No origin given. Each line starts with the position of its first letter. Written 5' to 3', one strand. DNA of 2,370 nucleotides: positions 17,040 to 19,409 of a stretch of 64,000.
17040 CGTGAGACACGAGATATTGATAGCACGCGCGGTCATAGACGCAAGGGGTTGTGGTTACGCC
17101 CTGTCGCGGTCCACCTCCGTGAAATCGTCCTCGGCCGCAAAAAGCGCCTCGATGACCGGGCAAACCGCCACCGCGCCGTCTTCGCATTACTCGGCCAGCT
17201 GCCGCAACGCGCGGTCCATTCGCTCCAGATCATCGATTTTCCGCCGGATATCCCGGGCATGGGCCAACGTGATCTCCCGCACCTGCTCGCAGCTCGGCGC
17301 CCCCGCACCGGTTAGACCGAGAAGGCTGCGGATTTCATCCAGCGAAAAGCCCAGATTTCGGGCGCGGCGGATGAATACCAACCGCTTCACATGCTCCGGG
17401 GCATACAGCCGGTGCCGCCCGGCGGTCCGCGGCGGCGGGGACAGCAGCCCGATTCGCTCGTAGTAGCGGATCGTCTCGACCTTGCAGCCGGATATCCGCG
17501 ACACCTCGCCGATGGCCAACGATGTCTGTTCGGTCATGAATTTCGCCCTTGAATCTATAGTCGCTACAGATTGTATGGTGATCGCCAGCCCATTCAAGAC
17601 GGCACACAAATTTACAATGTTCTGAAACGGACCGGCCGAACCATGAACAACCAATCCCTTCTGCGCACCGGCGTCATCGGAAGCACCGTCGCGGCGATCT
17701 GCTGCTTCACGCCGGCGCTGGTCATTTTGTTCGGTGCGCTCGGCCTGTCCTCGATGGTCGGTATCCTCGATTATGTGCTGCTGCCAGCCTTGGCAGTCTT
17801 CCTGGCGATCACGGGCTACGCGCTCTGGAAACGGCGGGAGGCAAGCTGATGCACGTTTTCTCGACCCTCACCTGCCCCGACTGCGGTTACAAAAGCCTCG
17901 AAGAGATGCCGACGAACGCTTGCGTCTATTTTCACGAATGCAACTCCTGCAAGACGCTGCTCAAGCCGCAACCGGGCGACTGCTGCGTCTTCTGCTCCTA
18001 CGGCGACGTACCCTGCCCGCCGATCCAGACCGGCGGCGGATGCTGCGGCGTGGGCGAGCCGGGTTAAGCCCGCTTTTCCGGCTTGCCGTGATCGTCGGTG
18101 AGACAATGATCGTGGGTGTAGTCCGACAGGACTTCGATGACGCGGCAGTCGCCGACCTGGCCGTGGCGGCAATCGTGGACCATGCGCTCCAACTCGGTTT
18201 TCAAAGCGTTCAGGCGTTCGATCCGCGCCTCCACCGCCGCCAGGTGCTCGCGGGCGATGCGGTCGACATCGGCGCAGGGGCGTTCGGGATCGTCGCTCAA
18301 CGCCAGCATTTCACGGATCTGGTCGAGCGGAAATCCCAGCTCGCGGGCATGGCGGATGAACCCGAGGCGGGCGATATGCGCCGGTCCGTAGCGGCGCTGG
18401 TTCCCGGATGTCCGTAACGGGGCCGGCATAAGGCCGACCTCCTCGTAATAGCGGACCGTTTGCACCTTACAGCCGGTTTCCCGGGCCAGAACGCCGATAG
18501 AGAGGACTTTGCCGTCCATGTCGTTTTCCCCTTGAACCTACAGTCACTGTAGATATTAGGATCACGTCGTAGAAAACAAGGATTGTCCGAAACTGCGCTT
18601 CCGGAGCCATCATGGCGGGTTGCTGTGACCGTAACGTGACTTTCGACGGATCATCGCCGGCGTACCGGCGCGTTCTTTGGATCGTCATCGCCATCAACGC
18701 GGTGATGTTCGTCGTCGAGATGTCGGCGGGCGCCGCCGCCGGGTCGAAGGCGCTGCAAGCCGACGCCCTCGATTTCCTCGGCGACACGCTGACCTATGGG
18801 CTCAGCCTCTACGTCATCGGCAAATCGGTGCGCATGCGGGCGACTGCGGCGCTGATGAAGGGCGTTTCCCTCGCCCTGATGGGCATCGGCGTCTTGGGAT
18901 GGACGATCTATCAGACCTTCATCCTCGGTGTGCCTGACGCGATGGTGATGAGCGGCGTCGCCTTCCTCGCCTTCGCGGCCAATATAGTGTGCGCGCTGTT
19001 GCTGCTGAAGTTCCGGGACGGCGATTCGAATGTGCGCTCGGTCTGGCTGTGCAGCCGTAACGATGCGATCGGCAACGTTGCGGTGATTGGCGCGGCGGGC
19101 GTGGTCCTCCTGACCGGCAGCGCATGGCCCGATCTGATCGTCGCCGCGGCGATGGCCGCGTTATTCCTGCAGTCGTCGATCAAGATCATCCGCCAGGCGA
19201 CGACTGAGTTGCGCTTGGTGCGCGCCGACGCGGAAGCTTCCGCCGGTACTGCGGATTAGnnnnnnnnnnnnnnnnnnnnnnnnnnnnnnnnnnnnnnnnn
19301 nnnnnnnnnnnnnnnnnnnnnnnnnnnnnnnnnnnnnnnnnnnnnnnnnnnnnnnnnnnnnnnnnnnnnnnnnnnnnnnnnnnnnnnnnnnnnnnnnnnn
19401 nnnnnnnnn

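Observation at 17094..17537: CueR-type MerR regulator cut by an in-frame TAA exactly in front of its intact C-x7-C metal-binding loop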

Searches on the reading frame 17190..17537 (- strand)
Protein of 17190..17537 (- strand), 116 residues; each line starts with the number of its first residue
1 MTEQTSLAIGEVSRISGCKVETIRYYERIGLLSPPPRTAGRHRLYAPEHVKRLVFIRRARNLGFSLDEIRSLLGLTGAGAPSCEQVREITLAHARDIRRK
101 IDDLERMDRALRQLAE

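Call 4: search_protein_families(library=ncbifam, proteins=[window:17190-17537:-], max_evalue=0.01)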
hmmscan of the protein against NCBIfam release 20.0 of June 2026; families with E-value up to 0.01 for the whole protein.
seq(116 aa): 18 families
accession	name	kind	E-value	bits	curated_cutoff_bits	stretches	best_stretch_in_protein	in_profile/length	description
TIGR02051.1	MerR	equivalog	7.1e-30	103.8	150.85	1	9-115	2-106/124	mercury resistance transcriptional regulator MerR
TIGR02044.1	CueR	equivalog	1.2e-28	99.7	147.4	1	8-115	2-109/127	Cu(I)-responsive transcriptional regulator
TIGR02047.1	CadR-PbrR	equivalog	1.4e-28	99.5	151.45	1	8-114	2-108/127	Cd(II)/Pb(II)-responsive transcriptional regulator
NF007069.0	PRK09514.1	equivalog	3.5e-25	88.6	143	1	8-115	3-111/141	Zn(2+)-responsive transcriptional regulator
TIGR02043.1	ZntR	equivalog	2.4e-24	86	167.95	1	8-116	3-112/131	Zn(2+)-responsive transcriptional regulator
NF010315.0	PRK13752.1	subfamily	2.3e-21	76.4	261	1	5-114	6-113/144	mercury resistance transcriptional regulator MerR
NF007590.0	PRK10227.1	equivalog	1.8e-16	60.4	244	1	8-116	2-110/135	Cu(I)-responsive transcriptional regulator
NF041849.1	trans_regNmlR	equivalog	6e-14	52.1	175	1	9-108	3-102/117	stress response transcriptional regulator NmlR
TIGR01950.1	SoxR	equivalog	1.8e-13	50.4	116.9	1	7-111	2-106/142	redox-sensitive transcriptional activator SoxR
NF047375.1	HeatShock_HspR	equivalog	9.6e-12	44.7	105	1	8-88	5-85/92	heat shock protein transcriptional repressor HspR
NF053782.1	ChlnTransRegdde3219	equivalog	4.6e-09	36.2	450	1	1-99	1-97/278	choline utilization transcriptional activator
NF053740.1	TransRegTnrAGPos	equivalog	9e-07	29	140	1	4-71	10-76/108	hypothetical protein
NF050798.1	TF_FtsR_Actino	equivalog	1.1e-06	28.9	150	1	22-85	21-84/223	transcriptional regulator FtsR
NF047377.1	heat_HspR_dupli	exception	1.5e-06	27.9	300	1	20-76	19-75/214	heat shock protein transcriptional repressor HspR, fused homodimer type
NF052513.1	TransRegCarH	equivalog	1.6e-06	27.6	400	1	1-63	1-63/274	HTH-type transcriptional repressor CarH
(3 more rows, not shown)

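Call 6: find_related_loci(query=window:17190-17537:-, collection=genome_contigs, flank=3000)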
Query seq(116 aa) (116 aa) in genome_contigs; peptide patterns used: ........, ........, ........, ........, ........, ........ (x = any residue, [..] = any of these).
600 stretches matched a pattern (row limit reached: there are more); 565 encode a relative of the query (tblastn E <= 1e-3); the best 80 are kept; 80 distinct loci.
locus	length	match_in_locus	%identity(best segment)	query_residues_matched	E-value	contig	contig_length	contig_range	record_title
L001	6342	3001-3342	56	1-115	2e-37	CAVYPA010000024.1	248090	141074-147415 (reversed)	MAG: uncultured Alphaproteobacteria bacterium isolate MFD06298.bin.1.126 genome assembly, contig: contig_81155, whole ge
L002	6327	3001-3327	54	7-115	1e-35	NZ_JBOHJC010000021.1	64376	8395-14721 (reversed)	MAG: Methyloceanibacter sp. isolate SD8037_metabat2.bin.23 NODE_97_length_64376_cov_3.464194, whole genome shotgun seque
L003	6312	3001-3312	59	7-111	3e-35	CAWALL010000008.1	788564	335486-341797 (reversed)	MAG: uncultured Alphaproteobacteria bacterium isolate MFD01721.bin.2.7 genome assembly, contig: contig_29078, whole geno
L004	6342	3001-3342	54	1-114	2e-35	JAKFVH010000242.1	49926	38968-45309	MAG: Reyranella sp. isolate D3_Bin_12 D3_0000177, whole genome shotgun sequence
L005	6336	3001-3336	48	4-115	3e-34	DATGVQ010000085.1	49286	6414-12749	MAG TPA_asm: Acidiferrobacterales bacterium isolate SMAG_U10560 k141_2520537, whole genome shotgun sequence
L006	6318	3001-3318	55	6-111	2e-34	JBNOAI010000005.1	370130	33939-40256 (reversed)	Leptospira interrogans strain LS0056 NODE_5_length_370130_cov_35.538661, whole genome shotgun sequence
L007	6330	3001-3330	50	5-115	8e-34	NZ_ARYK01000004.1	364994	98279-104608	Hyphomonas johnsonii MHS-2 contig4, whole genome shotgun sequence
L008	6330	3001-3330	53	7-116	2e-33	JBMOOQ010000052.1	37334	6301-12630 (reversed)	MAG: Pseudomonadota bacterium isolate Betzabe_MAG106 MAG106_52, whole genome shotgun sequence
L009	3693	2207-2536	52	6-115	7e-33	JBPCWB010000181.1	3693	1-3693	MAG: Hyphomicrobiaceae bacterium isolate MAG_seacave_34 S1Ck127_5525597, whole genome shotgun sequence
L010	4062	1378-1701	54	6-113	2e-32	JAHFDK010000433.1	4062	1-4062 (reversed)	MAG: Candidatus Rokuibacteriota bacterium isolate nzgw243 NODE_9018_length_4063_cov_9.104515, whole genome shotgun seque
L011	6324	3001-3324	55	7-114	2e-32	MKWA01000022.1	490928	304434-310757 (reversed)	MAG: Rhizobiales bacterium 64-17 SCNpilot_cont_500_bf_scaffold_56, whole genome shotgun sequence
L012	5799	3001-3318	55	9-115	2e-32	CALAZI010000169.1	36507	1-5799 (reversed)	MAG TPA_asm: uncultured Alphaproteobacteria bacterium isolate SRR6227243_bin.29_CONCOCT_v1.1_MAG genome assembly, contig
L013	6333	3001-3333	52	1-111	2e-32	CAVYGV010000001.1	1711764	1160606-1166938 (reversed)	MAG: uncultured Alphaproteobacteria bacterium isolate MFD03399.bin.1.67 genome assembly, contig: contig_1307, whole geno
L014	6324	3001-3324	54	7-114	1e-32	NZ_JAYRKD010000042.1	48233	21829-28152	MAG: Dongia sp. isolate SZ_szas3bin.6 NODE_575_length_48233_cov_3.26718, whole genome shotgun sequence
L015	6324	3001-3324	54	7-114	1e-32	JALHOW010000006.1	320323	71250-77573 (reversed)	MAG: Hyphomicrobiaceae bacterium isolate bin.191 c_000000000176, whole genome shotgun sequence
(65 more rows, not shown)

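Call 9: find_encoding_contigs(protein=window:17190-17537:-, flank=4000, max_places=6)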
Protein seq(116 aa) (116 aa): no gene with exactly this product is on record in the collection.

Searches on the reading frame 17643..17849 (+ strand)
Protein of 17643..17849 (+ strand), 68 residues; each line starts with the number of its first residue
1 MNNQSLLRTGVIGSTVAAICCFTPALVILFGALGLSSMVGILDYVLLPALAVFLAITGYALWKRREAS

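Call 4: search_protein_families(library=ncbifam, proteins=[window:17643-17846:+], max_evalue=0.01)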
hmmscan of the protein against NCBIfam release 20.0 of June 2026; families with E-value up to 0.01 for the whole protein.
seq(68 aa): 3 families
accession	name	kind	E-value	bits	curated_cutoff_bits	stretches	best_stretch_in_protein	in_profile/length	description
NF033565.0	trans_MerF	equivalog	9.2e-29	99.1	50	1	6-64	1-59/59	mercury resistance system transport protein MerF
NF033556.1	MerTP_fusion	equivalog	0.00024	20.8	180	1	9-63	1-55/186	mercuric transport protein MerTP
NF033784.1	transport_merC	equivalog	0.0039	17.5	140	1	8-64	7-69/123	organomercurial transporter MerC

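Call 5: search_protein_families(library=pfam, proteins=[window:17643-17846:+], max_evalue=0.01)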
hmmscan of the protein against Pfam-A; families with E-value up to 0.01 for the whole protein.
seq(68 aa): 2 families
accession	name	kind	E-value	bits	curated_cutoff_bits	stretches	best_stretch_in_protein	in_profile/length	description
PF11431.13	Transport_MerF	-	2.8e-19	69.2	24.3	1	23-66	1-44/45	Membrane transport protein MerF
PF03203.19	MerC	-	7.5e-05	23.7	27.6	1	8-63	2-56/108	MerC mercury resistance protein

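Call 27: find_encoding_contigs(protein=window:17643-17849:+, flank=5000, max_places=8)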
Protein window:17643-17849:+ (68 aa): no gene with exactly this product is on record in the collection.

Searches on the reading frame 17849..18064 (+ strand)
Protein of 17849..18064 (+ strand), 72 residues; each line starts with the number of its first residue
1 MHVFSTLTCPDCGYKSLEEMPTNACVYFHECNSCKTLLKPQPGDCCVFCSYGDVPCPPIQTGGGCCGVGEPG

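Call 4: search_protein_families(library=ncbifam, proteins=[window:17849-18064:+], max_evalue=0.01)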
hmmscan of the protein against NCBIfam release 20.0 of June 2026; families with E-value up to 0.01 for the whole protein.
seq(72 aa): 1 family
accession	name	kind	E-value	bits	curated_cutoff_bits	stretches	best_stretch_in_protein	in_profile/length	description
NF041374.1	GDCCVxC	domain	8e-30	102.9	40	1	5-61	1-57/58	GDCCVxC domain-containing (seleno)protein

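Call 5: search_protein_families(library=pfam, proteins=[window:17849-18064:+], max_evalue=0.01)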
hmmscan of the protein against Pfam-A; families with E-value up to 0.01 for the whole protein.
seq(72 aa): 0 families

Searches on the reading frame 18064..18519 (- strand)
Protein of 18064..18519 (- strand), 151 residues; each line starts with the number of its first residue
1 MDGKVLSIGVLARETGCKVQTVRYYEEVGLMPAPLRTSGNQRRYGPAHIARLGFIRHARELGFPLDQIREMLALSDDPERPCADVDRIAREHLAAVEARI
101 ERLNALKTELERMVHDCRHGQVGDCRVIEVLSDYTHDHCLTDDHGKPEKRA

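Call 4: search_protein_families(library=ncbifam, proteins=[window:18067-18519:-], max_evalue=0.01)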
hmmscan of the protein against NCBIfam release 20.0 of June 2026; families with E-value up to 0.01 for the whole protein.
seq(151 aa): 17 families
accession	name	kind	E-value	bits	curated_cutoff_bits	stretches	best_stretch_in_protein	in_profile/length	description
TIGR02044.1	CueR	equivalog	4.1e-34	117.4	147.4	1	7-131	2-126/127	Cu(I)-responsive transcriptional regulator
TIGR02047.1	CadR-PbrR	equivalog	2.1e-33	115.1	151.45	1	7-129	2-125/127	Cd(II)/Pb(II)-responsive transcriptional regulator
TIGR02051.1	MerR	equivalog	1.5e-27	96.3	150.85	1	8-131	2-124/124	mercury resistance transcriptional regulator MerR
NF007069.0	PRK09514.1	equivalog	5.4e-26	91.3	143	1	7-135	3-134/141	Zn(2+)-responsive transcriptional regulator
NF007590.0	PRK10227.1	equivalog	9.7e-25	87.2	244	1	8-137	3-132/135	Cu(I)-responsive transcriptional regulator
TIGR02043.1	ZntR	equivalog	6.7e-22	78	167.95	1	6-119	2-116/131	Zn(2+)-responsive transcriptional regulator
NF010315.0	PRK13752.1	subfamily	2e-21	76.6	261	1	5-133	7-134/144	mercury resistance transcriptional regulator MerR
TIGR01950.1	SoxR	equivalog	1.1e-18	67.4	116.9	1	6-114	2-110/142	redox-sensitive transcriptional activator SoxR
NF041849.1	trans_regNmlR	equivalog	3.4e-12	46.5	175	1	11-115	6-110/117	stress response transcriptional regulator NmlR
NF047375.1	HeatShock_HspR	equivalog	1.7e-11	44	105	1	4-88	2-86/92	heat shock protein transcriptional repressor HspR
NF050798.1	TF_FtsR_Actino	equivalog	8.8e-10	39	150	1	21-89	21-88/223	transcriptional regulator FtsR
NF053740.1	TransRegTnrAGPos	equivalog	1.4e-08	34.9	140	1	2-76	9-82/108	hypothetical protein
TIGR02054.1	MerD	equivalog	2.3e-07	31.3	103.65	1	8-116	6-112/120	mercuric resistance transcriptional repressor MerD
NF047377.1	heat_HspR_dupli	exception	3.3e-06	26.8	300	1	7-81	7-81/214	heat shock protein transcriptional repressor HspR, fused homodimer type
NF053782.1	ChlnTransRegdde3219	equivalog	9.2e-05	22.1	450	1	7-73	8-74/278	choline utilization transcriptional activator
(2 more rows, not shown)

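Call 5: search_protein_families(library=pfam, proteins=[window:18067-18519:-], max_evalue=0.01)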
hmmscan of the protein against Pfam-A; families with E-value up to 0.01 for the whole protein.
seq(151 aa): 3 families
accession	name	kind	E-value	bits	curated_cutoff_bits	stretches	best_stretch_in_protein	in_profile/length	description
PF09278.17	MerR-DNA-bind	-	2.9e-25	89.1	25.4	1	49-112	1-64/65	MerR, DNA binding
PF13411.12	MerR_1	-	1.8e-20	73.2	21.6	1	7-73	2-67/69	MerR HTH family regulatory protein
PF00376.29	MerR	-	2e-14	53.6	28.2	1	7-44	1-38/38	MerR family regulatory protein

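Call 26: find_encoding_contigs(protein=window:18064-18519:-, flank=5000, max_places=8)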
Protein window:18064-18519:- (151 aa): no gene with exactly this product is on record in the collection.

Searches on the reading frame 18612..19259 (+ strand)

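Call 4: search_protein_families(library=ncbifam, proteins=[window:18612-19259:+], max_evalue=0.01)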
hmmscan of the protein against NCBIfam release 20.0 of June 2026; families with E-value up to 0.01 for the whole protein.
window:18612-19259:+ (215 aa): 5 families
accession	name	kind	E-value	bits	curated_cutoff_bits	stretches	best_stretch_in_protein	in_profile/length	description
TIGR01297.1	CDF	superfamily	2.3e-20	73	82.35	1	19-200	2-198/285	cation diffusion facilitator family transporter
NF002923.0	PRK03557.1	equivalog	1.6e-08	34.2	408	1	19-200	18-212/313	CDF family zinc transporter ZitB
NF052602.1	Zn_efflux_Cdf31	equivalog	5.1e-05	22.8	460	1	18-64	6-52/299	CDF family zinc efflux transporter Cdf31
NF033827.1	CDF_efflux_DmeF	equivalog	0.00023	20.7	250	1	19-54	15-50/309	CDF family Co(II)/Ni(II) efflux transporter DmeF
NF033615.1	CDF_MamM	equivalog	0.0042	16.3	350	1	18-62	8-52/290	magnetosome biogenesis CDF transporter MamM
